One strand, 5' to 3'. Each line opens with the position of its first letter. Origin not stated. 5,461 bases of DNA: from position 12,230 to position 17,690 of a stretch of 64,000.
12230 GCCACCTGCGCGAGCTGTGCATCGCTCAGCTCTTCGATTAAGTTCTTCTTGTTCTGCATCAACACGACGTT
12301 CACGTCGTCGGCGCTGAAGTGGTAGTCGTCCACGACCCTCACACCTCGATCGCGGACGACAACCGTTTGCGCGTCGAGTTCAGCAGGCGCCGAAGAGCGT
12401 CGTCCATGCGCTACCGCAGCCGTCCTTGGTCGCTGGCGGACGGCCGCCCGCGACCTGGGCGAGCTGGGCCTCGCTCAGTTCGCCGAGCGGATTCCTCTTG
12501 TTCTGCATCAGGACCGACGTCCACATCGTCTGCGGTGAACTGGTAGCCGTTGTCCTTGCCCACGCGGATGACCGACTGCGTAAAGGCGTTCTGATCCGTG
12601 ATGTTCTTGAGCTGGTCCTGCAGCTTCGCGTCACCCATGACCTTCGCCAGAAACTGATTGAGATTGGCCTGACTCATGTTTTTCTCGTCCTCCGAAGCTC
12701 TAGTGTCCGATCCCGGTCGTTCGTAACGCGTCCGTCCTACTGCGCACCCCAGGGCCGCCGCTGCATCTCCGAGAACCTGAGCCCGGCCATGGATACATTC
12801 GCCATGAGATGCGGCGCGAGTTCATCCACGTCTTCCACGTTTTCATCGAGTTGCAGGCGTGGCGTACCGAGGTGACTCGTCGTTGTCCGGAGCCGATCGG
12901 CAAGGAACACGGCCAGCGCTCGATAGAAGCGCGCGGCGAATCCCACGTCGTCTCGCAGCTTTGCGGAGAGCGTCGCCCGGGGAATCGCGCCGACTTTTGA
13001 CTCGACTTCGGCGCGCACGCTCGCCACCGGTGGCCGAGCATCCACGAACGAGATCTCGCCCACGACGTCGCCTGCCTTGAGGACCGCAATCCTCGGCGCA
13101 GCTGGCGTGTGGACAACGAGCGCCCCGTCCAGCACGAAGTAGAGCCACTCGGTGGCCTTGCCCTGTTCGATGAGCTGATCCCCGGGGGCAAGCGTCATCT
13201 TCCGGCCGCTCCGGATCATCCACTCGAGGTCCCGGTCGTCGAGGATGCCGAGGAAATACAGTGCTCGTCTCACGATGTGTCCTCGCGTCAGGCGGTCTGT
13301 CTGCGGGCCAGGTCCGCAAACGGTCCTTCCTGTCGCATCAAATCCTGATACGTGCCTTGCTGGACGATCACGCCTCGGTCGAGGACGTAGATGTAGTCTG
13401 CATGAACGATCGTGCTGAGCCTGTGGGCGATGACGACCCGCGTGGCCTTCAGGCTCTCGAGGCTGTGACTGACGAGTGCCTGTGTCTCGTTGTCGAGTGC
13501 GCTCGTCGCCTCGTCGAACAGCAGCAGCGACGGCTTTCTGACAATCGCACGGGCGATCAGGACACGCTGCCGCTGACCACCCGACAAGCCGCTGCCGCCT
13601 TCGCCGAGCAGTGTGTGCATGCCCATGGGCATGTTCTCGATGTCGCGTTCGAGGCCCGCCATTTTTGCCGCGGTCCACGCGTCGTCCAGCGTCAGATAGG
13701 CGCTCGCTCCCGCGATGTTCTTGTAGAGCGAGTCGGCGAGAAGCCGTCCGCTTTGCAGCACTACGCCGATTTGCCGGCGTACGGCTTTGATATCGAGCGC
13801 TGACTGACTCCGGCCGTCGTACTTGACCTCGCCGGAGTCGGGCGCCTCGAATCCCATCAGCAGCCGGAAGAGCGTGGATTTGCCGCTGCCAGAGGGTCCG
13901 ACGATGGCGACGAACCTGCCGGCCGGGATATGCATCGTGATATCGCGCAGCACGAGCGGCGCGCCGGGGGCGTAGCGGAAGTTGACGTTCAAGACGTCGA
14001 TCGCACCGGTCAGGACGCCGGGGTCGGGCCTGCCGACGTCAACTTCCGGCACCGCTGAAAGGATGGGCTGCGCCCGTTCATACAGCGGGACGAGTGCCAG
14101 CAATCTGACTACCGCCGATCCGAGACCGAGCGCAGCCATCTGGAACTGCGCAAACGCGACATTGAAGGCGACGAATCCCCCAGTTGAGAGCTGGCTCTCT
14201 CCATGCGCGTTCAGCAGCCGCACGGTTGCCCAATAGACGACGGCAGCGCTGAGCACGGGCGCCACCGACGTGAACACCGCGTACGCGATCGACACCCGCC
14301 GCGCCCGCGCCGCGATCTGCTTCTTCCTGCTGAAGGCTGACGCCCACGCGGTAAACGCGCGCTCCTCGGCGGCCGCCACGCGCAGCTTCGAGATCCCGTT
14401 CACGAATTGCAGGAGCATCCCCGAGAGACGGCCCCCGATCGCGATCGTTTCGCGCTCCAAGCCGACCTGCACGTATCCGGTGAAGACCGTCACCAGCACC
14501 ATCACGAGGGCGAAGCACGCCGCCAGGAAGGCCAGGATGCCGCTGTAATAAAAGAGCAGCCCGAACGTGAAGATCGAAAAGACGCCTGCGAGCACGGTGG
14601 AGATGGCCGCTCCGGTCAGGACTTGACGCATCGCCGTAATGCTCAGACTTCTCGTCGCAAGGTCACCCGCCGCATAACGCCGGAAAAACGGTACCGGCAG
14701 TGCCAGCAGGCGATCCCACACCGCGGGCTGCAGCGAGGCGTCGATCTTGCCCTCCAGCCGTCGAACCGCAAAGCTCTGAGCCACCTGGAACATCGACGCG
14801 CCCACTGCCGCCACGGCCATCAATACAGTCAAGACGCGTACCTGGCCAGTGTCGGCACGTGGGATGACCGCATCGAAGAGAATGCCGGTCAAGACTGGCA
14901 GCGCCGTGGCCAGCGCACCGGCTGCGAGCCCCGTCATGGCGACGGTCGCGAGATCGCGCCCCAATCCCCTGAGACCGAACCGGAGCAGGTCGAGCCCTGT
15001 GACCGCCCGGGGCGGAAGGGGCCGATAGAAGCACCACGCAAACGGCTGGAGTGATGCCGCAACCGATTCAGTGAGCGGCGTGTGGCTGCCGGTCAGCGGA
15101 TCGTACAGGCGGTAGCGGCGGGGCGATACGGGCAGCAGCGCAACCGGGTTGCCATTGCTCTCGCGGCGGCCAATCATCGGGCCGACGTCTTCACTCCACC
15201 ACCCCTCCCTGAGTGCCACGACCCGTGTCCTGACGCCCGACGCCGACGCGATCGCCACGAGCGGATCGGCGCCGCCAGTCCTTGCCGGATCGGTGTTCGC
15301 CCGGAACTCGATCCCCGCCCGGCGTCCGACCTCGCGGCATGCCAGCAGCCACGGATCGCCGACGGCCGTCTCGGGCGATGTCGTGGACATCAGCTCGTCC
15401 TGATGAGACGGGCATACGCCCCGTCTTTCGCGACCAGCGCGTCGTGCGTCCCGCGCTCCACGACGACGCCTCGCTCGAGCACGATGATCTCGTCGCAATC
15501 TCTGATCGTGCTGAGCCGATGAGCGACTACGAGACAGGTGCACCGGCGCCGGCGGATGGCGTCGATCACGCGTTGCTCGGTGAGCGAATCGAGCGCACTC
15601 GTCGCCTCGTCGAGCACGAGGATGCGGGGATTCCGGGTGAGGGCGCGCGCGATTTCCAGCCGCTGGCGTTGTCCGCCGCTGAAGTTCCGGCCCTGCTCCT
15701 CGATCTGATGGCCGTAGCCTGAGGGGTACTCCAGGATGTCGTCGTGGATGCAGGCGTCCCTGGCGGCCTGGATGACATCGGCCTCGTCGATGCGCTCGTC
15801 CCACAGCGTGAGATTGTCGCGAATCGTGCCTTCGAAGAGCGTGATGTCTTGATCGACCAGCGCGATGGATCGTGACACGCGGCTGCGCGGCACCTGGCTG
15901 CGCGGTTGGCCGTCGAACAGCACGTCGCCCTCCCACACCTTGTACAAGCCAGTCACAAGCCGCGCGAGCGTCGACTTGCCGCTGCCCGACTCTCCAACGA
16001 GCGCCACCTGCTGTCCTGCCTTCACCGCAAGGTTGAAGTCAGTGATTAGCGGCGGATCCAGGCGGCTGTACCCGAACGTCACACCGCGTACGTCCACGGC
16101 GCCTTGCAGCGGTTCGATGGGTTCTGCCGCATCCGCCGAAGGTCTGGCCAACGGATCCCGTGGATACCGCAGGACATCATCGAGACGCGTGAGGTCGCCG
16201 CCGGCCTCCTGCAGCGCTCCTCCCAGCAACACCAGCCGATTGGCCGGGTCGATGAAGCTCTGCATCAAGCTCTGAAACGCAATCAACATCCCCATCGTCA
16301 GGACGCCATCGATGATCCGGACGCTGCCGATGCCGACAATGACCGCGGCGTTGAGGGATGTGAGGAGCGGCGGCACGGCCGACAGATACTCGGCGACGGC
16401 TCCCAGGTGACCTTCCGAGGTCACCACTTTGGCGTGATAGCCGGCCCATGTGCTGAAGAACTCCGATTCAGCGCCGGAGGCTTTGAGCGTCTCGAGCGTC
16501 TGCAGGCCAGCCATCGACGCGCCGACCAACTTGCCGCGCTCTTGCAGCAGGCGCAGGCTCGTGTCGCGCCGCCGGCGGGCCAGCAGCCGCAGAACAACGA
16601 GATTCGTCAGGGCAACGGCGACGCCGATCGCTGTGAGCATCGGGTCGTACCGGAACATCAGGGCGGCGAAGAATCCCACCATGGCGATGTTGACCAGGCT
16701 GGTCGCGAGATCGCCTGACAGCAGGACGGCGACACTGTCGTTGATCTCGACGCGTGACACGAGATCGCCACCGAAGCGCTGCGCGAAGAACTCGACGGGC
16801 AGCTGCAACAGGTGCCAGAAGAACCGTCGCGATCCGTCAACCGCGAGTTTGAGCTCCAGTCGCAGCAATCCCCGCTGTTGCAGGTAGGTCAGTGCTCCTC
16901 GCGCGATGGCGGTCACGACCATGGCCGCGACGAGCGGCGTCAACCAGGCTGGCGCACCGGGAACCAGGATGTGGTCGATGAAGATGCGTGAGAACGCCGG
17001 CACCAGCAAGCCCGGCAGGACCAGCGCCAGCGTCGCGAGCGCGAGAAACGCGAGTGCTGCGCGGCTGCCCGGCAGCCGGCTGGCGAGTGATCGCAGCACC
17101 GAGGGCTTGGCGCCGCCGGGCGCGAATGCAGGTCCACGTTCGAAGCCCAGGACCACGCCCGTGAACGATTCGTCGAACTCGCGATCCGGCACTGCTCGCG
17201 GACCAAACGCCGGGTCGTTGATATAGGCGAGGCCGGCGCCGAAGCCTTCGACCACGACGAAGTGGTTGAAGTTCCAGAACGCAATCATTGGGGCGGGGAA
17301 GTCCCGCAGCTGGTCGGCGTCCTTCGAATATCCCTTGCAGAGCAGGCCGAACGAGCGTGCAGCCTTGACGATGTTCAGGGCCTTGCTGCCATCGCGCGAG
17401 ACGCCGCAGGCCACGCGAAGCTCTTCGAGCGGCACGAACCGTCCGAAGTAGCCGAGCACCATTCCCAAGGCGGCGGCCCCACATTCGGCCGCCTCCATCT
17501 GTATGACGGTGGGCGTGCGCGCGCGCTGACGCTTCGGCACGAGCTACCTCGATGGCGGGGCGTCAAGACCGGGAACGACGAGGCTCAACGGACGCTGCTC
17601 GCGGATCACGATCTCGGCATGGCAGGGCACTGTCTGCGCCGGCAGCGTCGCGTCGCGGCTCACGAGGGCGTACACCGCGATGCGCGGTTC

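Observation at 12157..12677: Tandem precursor pair: one copy frame-broken by a single extra G, the other a 5'-truncated duplicate with a relic of the Nif11 domain upstream of its start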

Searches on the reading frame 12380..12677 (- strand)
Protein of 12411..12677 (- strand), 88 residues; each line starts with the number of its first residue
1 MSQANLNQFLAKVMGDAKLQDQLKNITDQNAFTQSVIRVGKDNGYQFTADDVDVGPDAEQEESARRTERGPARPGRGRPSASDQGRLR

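Call 5: search_protein_families(library=pfam, proteins=[window:12411-12677:-, window:12380-12634:-], max_evalue=0.01)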
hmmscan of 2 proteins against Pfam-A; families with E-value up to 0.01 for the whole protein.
window:12411-12677:- (88 aa): 2 families
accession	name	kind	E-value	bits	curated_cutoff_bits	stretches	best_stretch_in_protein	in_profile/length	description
PF07862.16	Nif11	-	1.8e-11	44.5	23.8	1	1-51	1-47/48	Nif11 domain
PF23994.1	DUF7312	-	0.0028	18.3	27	1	42-76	1-33/56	Domain of unknown function (DUF7312)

window:12380-12634:- (84 aa): 0 families

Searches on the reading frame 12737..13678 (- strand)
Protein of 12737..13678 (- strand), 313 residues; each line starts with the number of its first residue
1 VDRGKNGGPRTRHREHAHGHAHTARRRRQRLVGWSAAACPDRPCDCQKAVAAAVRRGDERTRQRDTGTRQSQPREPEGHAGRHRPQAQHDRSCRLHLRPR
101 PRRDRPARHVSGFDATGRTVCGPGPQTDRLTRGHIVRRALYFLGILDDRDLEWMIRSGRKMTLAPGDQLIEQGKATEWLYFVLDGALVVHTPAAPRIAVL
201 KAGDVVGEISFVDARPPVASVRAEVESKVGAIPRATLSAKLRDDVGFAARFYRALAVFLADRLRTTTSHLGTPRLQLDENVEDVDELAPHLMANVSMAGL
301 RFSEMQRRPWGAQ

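Call 5: search_protein_families(library=pfam, proteins=[window:12737-13678:-], max_evalue=0.01)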
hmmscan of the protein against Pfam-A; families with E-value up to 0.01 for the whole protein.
window:12737-13678:- (313 aa): 1 family
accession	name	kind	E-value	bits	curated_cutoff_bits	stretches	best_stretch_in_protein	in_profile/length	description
PF00027.35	cNMP_binding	-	6.9e-13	48.8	27.5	1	162-242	3-87/89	Cyclic nucleotide-binding domain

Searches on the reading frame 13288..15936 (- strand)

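Call 5: search_protein_families(library=pfam, proteins=[window:13288-15936:-], max_evalue=0.01)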
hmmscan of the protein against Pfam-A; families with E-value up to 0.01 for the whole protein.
window:13288-15936:- (882 aa): 8 families
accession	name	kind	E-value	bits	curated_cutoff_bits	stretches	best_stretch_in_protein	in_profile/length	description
PF00005.33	ABC_tran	-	1.6e-31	110.2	25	1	663-812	1-137/137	ABC transporter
PF00664.28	ABC_membrane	-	7e-23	82.1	28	1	334-601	6-273/274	ABC transporter transmembrane region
PF02463.25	SMC_N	-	3.7e-07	30.2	40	1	783-850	136-209/220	RecF/RecN/SMC N terminal domain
PF13555.12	AAA_29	-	0.001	19.2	27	1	668-690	17-39/61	P-loop containing region of AAA domain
PF13401.12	AAA_22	-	0.0014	19.4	27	1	674-729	6-64/130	AAA domain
PF13191.12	AAA_16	-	0.0016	19.4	32.6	1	671-831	22-161/167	AAA ATPase domain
PF09818.15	ABC_ATPase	-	0.0021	17.6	23.2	0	766-831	141-210/283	P-loop domain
PF13304.12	AAA_21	-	0.008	16.7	27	0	675-693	1-19/304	AAA domain, putative AbiEii toxin, Type IV TA system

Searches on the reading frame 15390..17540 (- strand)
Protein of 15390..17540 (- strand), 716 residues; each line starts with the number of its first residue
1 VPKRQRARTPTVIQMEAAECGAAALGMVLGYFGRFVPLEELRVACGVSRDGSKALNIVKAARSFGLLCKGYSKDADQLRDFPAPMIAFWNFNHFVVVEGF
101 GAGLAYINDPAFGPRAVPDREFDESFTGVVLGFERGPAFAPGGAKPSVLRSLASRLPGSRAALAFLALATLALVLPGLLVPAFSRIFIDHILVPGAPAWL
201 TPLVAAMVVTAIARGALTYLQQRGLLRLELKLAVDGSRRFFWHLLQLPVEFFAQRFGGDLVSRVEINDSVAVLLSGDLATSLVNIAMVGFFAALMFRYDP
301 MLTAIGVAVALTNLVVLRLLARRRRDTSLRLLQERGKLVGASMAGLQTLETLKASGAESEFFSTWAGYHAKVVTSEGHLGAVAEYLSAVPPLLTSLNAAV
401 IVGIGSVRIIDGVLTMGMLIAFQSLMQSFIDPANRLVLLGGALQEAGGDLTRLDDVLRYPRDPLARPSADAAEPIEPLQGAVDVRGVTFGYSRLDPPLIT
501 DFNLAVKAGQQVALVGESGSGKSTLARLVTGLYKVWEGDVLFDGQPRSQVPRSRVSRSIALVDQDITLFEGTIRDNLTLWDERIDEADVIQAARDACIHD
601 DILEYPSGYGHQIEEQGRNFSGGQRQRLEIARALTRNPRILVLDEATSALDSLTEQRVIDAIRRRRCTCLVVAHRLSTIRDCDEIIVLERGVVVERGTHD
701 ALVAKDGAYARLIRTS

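Call 5: search_protein_families(library=pfam, proteins=[window:15390-17540:-], max_evalue=0.01)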
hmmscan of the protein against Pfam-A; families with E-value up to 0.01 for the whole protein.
window:15390-17540:- (716 aa): 9 families
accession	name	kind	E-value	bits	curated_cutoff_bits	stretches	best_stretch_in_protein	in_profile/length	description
PF03412.21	Peptidase_C39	-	3.2e-33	114.8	22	1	9-135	2-130/133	Peptidase C39 family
PF00005.33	ABC_tran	-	5.2e-30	105.3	25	1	500-648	2-137/137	ABC transporter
PF00664.28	ABC_membrane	-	7.5e-24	85.3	28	1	172-431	7-272/274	ABC transporter transmembrane region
PF02463.25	SMC_N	-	4.6e-05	23.4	40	1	601-687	135-210/220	RecF/RecN/SMC N terminal domain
PF13191.12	AAA_16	-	0.00078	20.4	32.6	1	507-656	20-150/167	AAA ATPase domain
PF13401.12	AAA_22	-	0.0036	18.1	27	0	512-552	8-33/130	AAA domain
PF13529.12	Peptidase_C39_2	-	0.0052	17.8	24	0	14-49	8-45/143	Peptidase_C39 like family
PF12385.14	Peptidase_C70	-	0.0067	16.8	19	0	12-115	10-128/141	Papain-like cysteine protease AvrRpt2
PF07728.20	AAA_5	-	0.0079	16.6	22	0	512-534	2-24/139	AAA domain (dynein-related subfamily)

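Call 39: search_protein_families(library=ncbifam, proteins=[window:15390-17540:-], max_evalue=0.001)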
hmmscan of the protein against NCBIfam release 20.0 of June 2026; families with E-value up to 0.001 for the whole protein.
window:15390-17540:- (716 aa): 189 families (the best 25 are shown)
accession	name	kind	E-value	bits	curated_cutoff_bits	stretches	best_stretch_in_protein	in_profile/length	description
TIGR03796.1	NHLM_micro_ABC1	equivalog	0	1043.1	853.3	1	8-714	1-710/710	NHLP family bacteriocin export ABC transporter peptidase/permease/ATPase subunit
TIGR01846.1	type_I_sec_HlyB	subfamily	9.4e-118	394.4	725.55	1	23-714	3-690/694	type I secretion system permease/ATPase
TIGR03797.1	NHLM_micro_ABC2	equivalog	1.1e-108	364.5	709.4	1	146-714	121-683/686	NHLP bacteriocin export ABC transporter permease/ATPase subunit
TIGR01193.1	bacteriocin_ABC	subfamily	2.9e-93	313.6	523.85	1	14-714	1-707/708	peptide cleavage/export ABC transporter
TIGR03375.1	type_I_sec_LssB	subfamily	3.1e-93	313.3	693.1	1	31-705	13-691/696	type I secretion system permease/ATPase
TIGR02203.1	MsbA_lipidA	equivalog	6.7e-91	305.5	602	1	180-714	33-567/572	lipid A export permease/ATP-binding protein MsbA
TIGR02204.1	MsbA_rel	hypoth_equivalog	2.9e-82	277.2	780.4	1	161-714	20-573/576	ABC transporter, permease/ATP-binding protein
TIGR00958.1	3a01208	subfamily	1.4e-81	274.9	874.6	1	161-712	165-710/711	antigen peptide transporter 2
NF045513.1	HepA_fam_ABC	equivalog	5.8e-80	269.4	725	1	205-708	99-601/610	heterocyst formation ABC transporter subunit HepA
NF052233.1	CphA_assoc_ABC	equivalog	1.3e-79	268.4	880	1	169-714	197-741/766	cyanophycin metabolism-associated ABC transporter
NF008381.0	PRK11176.1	equivalog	1.1e-78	265.1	867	1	204-714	68-577/582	lipid A ABC transporter ATP-binding protein/permease MsbA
TIGR01842.1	type_I_sec_PrtD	subfamily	7.8e-73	245.8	510.15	1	160-704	5-542/544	type I secretion system permease/ATPase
NF010178.0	PRK13657.1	equivalog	2.6e-71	240.8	733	1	165-715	23-569/588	glucan ABC transporter ATP-binding protein/ permease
NF008055.0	PRK10789.1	equivalog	2.2e-62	211.4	845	1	178-714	33-569/590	SmdA family multidrug ABC transporter permease/ATP-binding protein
NF008056.1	PRK10790.1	equivalog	7.2e-62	209.7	746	1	163-712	29-571/584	SmdB family multidrug efflux ABC transporter permease/ATP-binding protein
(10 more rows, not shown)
